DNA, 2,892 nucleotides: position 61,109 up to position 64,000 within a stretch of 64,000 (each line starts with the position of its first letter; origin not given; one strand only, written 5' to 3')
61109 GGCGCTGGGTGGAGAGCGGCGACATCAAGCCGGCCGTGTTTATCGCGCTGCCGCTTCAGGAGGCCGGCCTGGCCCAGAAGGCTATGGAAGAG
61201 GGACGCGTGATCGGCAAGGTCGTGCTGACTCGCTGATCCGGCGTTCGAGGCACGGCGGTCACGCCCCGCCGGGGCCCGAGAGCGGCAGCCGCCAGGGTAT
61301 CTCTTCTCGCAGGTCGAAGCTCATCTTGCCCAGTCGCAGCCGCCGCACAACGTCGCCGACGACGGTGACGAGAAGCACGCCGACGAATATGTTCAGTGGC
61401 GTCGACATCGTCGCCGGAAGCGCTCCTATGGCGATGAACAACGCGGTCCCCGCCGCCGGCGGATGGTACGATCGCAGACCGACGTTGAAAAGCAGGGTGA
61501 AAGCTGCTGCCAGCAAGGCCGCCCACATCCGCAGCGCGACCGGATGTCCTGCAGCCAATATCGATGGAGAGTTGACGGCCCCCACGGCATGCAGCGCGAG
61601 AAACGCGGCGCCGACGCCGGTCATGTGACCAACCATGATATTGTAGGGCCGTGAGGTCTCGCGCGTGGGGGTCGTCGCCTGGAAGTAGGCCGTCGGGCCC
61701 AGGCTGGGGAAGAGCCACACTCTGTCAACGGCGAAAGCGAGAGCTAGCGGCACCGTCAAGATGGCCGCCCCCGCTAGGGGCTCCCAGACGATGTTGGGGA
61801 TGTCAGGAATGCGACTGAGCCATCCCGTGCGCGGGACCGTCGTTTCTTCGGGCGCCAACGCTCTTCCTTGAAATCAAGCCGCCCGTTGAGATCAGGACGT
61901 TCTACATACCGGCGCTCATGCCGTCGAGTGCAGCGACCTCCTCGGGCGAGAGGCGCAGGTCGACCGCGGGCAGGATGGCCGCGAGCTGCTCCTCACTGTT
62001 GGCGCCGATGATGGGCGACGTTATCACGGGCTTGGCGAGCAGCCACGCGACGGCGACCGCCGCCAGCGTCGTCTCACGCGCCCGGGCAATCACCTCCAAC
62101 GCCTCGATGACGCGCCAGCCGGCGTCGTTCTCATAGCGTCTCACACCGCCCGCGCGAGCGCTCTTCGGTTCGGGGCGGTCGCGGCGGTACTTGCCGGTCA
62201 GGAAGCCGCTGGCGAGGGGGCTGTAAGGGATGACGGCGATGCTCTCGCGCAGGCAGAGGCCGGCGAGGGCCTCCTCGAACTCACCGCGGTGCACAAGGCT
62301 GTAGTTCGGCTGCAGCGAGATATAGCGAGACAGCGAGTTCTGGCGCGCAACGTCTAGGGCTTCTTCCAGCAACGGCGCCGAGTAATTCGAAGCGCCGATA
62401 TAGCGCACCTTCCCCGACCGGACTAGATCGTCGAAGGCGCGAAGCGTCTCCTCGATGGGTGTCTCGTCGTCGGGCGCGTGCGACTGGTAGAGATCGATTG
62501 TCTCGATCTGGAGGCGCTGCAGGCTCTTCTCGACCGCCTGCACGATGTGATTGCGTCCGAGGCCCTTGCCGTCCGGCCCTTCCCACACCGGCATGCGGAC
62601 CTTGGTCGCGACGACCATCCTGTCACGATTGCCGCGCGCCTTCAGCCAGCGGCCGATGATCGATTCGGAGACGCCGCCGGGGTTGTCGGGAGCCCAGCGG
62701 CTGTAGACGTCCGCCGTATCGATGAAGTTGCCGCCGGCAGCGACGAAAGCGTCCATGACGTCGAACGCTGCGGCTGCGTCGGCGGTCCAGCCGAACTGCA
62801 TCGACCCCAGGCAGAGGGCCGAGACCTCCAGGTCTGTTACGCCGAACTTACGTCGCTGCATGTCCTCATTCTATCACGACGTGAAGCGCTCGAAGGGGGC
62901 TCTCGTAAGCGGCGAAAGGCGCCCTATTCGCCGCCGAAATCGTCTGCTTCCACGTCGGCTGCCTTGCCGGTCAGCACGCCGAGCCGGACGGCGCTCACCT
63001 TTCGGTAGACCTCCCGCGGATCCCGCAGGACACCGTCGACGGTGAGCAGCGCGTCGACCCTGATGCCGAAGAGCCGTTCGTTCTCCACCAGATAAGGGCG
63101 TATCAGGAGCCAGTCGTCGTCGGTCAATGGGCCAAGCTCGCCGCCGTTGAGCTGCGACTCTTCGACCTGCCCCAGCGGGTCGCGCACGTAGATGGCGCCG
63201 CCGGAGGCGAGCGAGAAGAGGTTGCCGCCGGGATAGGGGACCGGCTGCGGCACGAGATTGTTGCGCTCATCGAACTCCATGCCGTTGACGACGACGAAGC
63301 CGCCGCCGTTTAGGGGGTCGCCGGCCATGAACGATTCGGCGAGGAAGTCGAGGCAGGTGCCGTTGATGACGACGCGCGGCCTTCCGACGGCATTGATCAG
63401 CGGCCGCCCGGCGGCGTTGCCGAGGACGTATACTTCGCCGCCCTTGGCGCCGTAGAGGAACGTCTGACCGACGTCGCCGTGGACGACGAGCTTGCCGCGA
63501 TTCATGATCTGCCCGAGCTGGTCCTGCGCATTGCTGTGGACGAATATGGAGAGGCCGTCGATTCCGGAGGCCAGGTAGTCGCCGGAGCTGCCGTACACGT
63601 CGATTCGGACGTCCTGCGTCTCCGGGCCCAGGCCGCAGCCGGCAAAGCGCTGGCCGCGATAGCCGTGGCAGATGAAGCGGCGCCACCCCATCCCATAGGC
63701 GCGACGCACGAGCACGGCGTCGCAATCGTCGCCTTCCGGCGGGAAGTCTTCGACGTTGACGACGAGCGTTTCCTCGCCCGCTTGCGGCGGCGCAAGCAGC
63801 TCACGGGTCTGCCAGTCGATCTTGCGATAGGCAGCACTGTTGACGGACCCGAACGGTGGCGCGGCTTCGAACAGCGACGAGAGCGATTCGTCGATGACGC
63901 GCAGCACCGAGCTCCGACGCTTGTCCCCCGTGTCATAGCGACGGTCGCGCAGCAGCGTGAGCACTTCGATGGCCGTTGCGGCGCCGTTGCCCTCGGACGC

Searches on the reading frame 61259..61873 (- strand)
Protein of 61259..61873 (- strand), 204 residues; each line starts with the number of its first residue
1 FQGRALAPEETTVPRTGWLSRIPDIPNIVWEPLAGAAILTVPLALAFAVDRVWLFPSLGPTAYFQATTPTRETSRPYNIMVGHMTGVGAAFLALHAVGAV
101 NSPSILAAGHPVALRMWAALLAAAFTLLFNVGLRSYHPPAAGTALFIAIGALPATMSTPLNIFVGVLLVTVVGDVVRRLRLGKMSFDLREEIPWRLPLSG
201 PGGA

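Call 22: search_protein_families(library=pfam, proteins=[window:61259-61873:-], max_evalue=0.001)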
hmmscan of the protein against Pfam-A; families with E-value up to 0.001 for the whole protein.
window:61259-61873:- (204 aa): 1 family
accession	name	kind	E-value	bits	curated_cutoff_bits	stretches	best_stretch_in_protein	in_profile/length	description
PF04982.19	TM_HPP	-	9.4e-14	51.7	27.2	1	25-180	6-151/157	HPP, transmembrane region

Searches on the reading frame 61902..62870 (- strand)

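Call 22: search_protein_families(library=pfam, proteins=[window:61902-62870:-], max_evalue=0.001)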
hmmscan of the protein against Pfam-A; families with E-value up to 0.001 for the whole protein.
window:61902-62870:- (322 aa): 1 family
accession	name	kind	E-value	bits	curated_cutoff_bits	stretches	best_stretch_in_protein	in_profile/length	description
PF00248.27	Aldo_ket_red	-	1.2e-73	248.1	24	1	19-318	2-289/291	Aldo/keto reductase family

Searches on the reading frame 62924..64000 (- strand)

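Call 22: search_protein_families(library=pfam, proteins=[window:62924-64000:-], max_evalue=0.001)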
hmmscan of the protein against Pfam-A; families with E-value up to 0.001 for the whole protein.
window:62924-64000:- (358 aa): 1 family
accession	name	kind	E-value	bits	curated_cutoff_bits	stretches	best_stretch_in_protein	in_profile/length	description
PF01493.24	GXGXG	-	2.4e-13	50.5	32.5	1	117-281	20-171/190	GXGXG motif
